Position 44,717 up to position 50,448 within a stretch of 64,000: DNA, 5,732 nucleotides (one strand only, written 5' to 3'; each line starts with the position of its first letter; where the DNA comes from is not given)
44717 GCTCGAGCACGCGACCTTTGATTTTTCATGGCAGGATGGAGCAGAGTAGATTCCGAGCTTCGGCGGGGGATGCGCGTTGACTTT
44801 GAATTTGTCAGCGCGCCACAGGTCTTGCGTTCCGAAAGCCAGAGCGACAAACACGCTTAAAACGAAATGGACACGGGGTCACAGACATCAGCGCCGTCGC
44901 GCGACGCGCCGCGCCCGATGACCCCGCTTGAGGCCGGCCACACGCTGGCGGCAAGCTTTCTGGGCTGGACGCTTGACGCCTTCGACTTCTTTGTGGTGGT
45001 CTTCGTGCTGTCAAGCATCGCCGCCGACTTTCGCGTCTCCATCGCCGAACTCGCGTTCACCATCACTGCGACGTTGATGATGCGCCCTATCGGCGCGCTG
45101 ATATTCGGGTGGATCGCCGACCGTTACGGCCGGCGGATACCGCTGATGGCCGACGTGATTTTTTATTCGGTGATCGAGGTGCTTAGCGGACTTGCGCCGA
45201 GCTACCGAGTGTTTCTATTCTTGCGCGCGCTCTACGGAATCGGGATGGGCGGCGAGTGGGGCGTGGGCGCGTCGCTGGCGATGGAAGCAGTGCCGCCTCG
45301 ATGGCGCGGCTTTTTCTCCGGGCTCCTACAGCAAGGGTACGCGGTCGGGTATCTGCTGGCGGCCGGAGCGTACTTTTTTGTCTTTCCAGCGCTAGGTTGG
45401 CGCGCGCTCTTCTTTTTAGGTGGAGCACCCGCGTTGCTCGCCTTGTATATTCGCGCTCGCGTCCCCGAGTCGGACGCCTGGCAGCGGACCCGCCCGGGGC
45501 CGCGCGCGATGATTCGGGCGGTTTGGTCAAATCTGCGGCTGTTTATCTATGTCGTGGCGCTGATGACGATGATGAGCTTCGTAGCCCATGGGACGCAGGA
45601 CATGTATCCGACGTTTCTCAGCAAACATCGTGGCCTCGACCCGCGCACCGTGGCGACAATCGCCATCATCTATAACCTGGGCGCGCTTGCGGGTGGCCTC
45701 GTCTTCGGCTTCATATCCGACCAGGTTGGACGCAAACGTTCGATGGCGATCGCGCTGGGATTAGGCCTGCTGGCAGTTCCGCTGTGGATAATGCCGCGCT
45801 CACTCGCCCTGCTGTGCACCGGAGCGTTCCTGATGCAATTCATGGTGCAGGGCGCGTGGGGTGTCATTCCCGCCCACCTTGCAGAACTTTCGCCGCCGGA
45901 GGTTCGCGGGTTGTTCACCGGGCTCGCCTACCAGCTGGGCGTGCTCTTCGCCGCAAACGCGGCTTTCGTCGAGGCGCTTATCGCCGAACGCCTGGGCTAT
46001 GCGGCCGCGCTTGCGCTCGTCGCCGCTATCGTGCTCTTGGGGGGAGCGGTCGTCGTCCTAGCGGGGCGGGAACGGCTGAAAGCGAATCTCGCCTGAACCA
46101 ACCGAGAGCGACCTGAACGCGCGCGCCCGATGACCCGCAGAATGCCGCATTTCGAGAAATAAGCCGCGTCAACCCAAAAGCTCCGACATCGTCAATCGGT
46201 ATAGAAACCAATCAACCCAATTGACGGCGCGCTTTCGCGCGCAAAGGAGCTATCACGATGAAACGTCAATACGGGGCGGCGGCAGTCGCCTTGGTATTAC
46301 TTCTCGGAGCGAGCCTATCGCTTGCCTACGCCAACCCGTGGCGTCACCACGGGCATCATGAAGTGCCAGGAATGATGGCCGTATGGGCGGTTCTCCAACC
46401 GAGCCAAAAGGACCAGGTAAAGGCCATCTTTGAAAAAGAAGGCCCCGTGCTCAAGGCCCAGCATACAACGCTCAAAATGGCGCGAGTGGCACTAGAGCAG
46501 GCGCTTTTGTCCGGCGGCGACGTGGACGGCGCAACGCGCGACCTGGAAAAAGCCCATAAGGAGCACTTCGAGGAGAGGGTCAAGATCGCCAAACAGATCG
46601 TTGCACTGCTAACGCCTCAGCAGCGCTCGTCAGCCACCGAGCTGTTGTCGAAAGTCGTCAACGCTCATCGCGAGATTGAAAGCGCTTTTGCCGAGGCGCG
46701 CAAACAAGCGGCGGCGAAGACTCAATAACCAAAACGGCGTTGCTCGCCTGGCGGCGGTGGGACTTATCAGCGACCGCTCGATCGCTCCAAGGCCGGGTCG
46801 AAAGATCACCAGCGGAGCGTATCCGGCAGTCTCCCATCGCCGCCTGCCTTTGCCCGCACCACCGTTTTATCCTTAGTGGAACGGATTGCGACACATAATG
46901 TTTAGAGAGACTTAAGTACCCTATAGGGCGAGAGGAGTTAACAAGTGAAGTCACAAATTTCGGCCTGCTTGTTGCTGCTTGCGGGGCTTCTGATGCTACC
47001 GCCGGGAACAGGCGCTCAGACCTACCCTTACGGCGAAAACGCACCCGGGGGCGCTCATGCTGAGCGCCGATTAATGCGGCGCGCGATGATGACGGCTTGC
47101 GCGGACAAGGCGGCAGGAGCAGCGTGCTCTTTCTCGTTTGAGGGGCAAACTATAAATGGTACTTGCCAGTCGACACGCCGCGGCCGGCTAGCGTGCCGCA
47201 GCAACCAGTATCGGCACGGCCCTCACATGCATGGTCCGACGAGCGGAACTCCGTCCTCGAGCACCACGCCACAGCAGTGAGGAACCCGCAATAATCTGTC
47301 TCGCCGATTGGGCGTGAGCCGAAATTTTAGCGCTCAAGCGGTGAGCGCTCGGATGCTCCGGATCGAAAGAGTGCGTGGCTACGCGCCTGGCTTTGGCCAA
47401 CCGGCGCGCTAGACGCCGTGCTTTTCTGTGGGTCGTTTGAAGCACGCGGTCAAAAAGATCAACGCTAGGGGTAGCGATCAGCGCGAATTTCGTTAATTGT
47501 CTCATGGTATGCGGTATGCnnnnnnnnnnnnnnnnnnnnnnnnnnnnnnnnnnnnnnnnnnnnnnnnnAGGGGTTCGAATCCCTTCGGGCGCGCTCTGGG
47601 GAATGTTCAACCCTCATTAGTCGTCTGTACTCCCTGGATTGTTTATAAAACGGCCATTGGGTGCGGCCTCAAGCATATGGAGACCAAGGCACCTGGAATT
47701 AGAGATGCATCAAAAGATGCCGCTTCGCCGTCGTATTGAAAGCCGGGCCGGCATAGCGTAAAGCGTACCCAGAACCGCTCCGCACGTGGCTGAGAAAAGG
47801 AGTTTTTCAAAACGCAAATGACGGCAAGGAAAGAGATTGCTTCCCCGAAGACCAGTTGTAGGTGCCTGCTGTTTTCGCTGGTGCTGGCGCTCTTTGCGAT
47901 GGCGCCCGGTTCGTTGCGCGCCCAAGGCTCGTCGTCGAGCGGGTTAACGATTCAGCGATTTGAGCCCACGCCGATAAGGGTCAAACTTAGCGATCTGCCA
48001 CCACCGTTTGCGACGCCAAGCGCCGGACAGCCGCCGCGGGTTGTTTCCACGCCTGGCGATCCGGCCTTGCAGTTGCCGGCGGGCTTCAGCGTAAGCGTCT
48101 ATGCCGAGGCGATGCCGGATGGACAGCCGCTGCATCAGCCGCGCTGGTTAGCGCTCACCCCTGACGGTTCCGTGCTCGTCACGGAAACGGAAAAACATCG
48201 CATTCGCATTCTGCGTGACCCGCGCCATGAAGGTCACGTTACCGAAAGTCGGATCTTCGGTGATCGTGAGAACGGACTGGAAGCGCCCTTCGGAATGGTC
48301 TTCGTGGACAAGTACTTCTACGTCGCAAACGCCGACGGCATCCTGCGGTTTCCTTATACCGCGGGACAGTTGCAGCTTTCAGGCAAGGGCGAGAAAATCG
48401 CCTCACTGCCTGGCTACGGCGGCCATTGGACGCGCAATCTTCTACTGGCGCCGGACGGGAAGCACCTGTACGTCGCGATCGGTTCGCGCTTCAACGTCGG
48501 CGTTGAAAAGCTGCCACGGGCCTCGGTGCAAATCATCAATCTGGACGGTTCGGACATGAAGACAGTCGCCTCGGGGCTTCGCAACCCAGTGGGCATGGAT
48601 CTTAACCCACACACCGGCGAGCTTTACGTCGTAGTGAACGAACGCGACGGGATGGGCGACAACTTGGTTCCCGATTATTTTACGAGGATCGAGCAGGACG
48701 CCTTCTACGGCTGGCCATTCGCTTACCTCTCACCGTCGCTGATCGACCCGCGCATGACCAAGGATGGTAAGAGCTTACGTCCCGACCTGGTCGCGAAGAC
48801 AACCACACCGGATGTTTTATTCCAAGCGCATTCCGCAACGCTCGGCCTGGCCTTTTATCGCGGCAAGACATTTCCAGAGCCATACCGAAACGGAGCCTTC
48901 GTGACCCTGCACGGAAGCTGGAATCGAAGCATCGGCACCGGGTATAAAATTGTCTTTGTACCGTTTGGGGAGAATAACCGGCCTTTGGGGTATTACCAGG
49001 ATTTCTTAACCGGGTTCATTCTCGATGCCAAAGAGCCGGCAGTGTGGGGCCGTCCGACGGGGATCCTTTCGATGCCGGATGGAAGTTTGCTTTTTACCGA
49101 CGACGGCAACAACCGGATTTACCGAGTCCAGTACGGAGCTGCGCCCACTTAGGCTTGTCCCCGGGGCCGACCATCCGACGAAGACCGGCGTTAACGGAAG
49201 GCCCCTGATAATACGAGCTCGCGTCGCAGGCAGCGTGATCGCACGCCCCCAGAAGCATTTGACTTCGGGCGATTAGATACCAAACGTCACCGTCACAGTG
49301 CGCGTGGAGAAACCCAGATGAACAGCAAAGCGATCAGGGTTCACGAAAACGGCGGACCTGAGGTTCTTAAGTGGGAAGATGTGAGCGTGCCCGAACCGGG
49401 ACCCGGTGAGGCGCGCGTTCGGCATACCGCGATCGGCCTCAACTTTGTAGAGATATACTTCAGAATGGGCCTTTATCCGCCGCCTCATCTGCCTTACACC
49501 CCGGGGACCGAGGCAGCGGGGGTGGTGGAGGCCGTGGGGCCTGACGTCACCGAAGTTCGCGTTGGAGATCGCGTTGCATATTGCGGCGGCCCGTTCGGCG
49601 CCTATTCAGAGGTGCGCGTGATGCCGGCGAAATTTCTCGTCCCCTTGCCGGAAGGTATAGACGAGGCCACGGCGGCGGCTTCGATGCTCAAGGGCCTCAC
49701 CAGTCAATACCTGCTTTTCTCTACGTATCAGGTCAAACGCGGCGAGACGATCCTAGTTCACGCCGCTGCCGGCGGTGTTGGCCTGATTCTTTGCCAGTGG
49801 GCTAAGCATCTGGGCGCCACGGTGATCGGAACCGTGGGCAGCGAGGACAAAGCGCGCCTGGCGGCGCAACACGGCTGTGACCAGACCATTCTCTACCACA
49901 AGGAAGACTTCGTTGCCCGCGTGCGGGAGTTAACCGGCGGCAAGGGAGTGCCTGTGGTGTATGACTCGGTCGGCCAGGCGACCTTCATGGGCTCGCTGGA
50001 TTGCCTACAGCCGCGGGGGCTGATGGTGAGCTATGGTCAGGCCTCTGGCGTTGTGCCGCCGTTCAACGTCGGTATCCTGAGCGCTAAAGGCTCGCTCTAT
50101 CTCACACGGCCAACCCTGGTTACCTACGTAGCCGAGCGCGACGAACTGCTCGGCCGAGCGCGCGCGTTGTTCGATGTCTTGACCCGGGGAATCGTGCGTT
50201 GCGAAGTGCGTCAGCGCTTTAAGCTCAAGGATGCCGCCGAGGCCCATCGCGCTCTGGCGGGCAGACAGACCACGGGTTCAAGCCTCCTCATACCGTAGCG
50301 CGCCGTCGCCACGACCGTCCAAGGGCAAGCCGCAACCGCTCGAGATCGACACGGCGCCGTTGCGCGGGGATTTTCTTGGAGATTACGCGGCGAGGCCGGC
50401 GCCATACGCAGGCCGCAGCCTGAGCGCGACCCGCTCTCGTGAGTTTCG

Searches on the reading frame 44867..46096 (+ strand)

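Call 15: search_protein_families(library=pfam, proteins=[window:44867-46096:+])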
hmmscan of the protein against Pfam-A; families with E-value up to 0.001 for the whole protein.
window:44867-46096:+ (409 aa): 3 families
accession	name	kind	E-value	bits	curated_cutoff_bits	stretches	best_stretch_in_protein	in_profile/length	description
PF07690.21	MFS_1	-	6.8e-36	124.3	33.4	2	32-258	3-235/347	Major Facilitator Superfamily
PF00083.30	Sugar_tr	-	8.7e-35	120.9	22.3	2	29-207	5-199/452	Sugar (and other) transporter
PF12832.13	MFS_1_like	-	0.00049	19.7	25.2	0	252-300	26-74/373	MFS_1 like family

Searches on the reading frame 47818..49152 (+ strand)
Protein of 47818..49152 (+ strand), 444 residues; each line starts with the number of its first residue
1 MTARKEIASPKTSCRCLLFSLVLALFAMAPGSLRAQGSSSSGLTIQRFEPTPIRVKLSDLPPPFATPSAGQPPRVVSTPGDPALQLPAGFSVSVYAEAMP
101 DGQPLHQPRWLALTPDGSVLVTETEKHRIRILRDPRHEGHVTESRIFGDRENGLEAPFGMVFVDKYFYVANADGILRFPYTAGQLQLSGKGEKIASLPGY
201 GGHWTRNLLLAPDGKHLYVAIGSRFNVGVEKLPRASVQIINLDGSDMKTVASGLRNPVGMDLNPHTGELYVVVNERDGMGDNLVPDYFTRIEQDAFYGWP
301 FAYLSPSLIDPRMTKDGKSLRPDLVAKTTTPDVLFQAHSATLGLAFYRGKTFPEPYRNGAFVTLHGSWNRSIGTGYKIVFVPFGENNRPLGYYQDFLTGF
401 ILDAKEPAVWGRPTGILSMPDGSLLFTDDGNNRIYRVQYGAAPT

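Call 15: search_protein_families(library=pfam, proteins=[window:47818-49152:+])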
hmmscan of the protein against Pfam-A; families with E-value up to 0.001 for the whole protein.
window:47818-49152:+ (444 aa): 4 families
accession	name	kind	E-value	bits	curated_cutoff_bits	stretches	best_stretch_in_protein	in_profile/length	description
PF07995.17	GSDH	-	3.8e-11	43.3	25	1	106-362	2-275/332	Glucose / Sorbosone dehydrogenase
PF01436.27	NHL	-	6.5e-06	26.4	20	0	106-131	2-27/28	NHL repeat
PF22807.2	TrAA12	-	2.7e-05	23.1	30.9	1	330-391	273-327/463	TrAA12-like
PF23500.1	DUF7133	-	0.00037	20.4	27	0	124-363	56-290/385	Domain of unknown function (DUF7133)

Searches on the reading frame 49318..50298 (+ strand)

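Call 15: search_protein_families(library=pfam, proteins=[window:49318-50298:+])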
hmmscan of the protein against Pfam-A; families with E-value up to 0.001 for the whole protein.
window:49318-50298:+ (326 aa): 3 families
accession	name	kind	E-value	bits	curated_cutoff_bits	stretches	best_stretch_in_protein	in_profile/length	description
PF00107.32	ADH_zinc_N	-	4.2e-26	91.9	31.8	1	153-252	1-100/129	Zinc-binding dehydrogenase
PF13602.12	ADH_zinc_N_2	-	1.3e-17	65.4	27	1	186-320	2-130/134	Zinc-binding dehydrogenase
PF08240.17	ADH_N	-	4e-17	62.8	23.5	1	28-112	1-104/104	Alcohol dehydrogenase GroES-like domain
